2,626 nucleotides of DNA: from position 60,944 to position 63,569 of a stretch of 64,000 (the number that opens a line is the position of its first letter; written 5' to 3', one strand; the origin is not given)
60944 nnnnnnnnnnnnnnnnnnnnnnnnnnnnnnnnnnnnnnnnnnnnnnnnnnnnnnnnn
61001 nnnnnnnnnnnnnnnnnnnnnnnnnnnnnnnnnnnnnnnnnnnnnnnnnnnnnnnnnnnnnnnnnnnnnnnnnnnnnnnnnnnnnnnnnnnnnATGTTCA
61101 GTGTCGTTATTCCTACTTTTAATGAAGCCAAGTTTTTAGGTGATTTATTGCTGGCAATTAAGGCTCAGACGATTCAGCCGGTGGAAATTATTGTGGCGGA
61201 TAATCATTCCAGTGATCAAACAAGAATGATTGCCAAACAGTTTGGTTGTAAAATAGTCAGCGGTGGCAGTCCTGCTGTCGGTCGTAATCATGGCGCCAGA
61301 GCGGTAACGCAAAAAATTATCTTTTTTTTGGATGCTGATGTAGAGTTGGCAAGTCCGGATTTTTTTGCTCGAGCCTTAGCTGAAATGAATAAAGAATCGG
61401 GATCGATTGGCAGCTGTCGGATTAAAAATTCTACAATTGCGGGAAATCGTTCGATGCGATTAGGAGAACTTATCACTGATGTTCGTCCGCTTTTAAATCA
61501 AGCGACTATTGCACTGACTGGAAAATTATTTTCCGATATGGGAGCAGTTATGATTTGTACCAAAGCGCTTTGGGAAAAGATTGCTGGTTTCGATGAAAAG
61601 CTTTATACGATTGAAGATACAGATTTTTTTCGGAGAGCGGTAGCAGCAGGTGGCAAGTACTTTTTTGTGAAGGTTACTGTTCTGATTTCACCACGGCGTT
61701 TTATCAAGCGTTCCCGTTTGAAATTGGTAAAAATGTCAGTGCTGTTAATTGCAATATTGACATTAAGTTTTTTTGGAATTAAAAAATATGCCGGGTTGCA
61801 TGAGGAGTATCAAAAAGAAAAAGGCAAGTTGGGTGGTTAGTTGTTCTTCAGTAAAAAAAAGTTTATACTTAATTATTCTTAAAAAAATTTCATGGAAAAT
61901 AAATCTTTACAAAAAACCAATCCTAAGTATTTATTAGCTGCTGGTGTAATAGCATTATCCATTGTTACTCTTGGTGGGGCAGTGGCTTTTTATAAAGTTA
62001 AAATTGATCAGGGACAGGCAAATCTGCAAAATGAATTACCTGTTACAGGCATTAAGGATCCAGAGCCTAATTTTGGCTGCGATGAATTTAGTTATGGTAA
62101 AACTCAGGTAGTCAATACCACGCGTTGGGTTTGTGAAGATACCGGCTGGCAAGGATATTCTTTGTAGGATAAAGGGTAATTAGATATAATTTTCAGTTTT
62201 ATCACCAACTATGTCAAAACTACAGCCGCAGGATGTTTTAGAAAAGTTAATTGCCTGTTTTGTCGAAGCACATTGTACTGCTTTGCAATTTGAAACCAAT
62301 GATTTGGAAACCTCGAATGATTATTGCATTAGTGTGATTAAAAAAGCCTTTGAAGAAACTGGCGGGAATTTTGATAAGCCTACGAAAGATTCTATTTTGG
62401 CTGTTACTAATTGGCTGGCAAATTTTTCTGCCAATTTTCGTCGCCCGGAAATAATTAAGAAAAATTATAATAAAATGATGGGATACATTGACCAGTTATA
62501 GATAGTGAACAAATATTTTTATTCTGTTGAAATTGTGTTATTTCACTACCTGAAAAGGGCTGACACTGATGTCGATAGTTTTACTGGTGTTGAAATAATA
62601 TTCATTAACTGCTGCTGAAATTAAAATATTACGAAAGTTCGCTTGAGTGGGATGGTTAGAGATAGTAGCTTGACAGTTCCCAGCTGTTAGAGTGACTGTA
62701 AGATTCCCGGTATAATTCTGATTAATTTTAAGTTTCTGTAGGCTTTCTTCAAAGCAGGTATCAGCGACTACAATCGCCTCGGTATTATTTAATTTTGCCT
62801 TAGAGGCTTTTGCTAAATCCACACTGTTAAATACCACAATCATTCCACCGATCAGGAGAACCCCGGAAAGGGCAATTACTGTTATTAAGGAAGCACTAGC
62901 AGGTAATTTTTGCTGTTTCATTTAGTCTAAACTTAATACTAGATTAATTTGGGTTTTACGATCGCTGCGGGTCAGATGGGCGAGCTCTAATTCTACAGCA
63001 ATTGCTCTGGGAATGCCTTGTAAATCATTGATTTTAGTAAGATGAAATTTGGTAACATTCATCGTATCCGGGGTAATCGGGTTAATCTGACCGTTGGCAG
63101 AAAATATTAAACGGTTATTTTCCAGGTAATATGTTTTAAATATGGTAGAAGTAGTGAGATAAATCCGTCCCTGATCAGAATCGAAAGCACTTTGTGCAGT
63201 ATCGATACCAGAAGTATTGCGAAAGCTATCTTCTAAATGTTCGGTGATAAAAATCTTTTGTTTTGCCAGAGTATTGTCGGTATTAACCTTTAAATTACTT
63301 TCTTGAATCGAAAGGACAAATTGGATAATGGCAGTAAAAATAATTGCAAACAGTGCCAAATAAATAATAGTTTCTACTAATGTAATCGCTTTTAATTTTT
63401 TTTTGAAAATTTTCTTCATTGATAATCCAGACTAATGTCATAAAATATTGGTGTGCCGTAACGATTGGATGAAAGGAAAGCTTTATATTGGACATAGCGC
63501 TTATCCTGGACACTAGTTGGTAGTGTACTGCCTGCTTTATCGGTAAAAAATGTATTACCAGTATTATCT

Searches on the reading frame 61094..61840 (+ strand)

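Call 10: search_protein_families(library=pfam, proteins=[window:61094-61840:+], max_evalue=0.01)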
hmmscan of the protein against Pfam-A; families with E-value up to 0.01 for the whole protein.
window:61094-61840:+ (248 aa): 5 families
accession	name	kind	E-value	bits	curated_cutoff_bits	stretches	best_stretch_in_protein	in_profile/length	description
PF00535.33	Glycos_transf_2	-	1.9e-22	80.4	23.3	1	3-120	1-127/168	Glycosyl transferase family 2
PF13641.12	Glyco_tranf_2_3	-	3.8e-14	53.7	27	1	2-195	3-207/230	Glycosyltransferase like family 2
PF10111.15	Glyco_tranf_2_2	-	3.2e-09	37.1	27.3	1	3-185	1-202/276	Glycosyltransferase like family 2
PF13632.12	Glyco_trans_2_3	-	1e-05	25.9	27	1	75-193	1-117/198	Glycosyl transferase family group 2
PF02709.20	Glyco_transf_7C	-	6.5e-05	22.9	23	1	149-194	20-67/78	N-terminal domain of galactosyltransferase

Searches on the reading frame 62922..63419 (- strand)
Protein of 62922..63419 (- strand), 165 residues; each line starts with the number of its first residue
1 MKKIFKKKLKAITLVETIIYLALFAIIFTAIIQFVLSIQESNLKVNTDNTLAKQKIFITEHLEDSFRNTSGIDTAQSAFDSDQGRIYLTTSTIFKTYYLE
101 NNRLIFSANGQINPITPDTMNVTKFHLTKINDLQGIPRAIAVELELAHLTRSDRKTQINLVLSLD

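Call 52: find_encoding_contigs(protein=window:62922-63419:-, flank=10000, max_places=3)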
Protein window:62922-63419:- (165 aa): 3 contigs read that carry it; 3 places shown.
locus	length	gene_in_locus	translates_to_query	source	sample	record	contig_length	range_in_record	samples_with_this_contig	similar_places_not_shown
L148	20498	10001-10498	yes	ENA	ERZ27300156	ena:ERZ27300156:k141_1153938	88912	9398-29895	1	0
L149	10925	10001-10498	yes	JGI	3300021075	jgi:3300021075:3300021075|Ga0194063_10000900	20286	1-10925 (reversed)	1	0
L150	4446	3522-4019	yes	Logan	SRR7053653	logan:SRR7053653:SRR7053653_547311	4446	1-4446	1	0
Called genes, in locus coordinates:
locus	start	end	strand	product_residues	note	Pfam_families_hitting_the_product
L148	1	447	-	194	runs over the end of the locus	PF00719:Pyrophosphatase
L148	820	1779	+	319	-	-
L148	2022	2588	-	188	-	PF00578:AhpC-TSA, PF08534:Redoxin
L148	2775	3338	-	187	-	PF01871:AMMECR1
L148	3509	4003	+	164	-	PF07963:N_methyl (weak)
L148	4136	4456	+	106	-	-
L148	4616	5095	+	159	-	PF07963:N_methyl (weak)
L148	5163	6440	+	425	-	PF00437:T2SSE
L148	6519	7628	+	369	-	PF00482:T2SSF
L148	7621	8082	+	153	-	-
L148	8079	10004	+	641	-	PF08309:LVIVD (faint)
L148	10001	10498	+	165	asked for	-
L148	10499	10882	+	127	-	-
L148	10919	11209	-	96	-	-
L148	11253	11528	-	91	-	-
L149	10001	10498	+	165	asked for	-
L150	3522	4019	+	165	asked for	-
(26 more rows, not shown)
